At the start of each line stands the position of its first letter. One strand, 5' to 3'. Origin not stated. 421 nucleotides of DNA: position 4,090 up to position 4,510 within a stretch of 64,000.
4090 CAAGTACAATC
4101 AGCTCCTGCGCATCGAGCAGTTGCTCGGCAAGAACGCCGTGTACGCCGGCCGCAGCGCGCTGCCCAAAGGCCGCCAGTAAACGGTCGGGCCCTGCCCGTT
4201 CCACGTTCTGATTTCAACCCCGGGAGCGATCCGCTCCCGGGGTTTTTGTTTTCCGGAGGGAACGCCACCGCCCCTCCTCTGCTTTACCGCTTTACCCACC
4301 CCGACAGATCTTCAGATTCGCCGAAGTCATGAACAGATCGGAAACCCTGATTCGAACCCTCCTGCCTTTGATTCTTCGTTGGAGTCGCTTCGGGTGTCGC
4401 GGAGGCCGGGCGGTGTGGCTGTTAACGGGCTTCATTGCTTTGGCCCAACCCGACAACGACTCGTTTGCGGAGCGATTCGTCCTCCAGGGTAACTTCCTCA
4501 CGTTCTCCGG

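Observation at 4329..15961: Two convergent giant paralogs built from about 24 copies of an uncharacterised ND-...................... module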

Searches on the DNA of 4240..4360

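Call 80: search_rna_families(source=window, start=4240, end=4360, threshold=evalue, max_evalue=1)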
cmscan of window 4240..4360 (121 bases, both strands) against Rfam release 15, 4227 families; matches with E-value up to 1: 1.
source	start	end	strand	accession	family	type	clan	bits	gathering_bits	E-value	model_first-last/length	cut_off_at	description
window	4261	4284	-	RF01707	JUMPstart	Cis-reg;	-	15.2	35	0.44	1-38/38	no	JUMPstart RNA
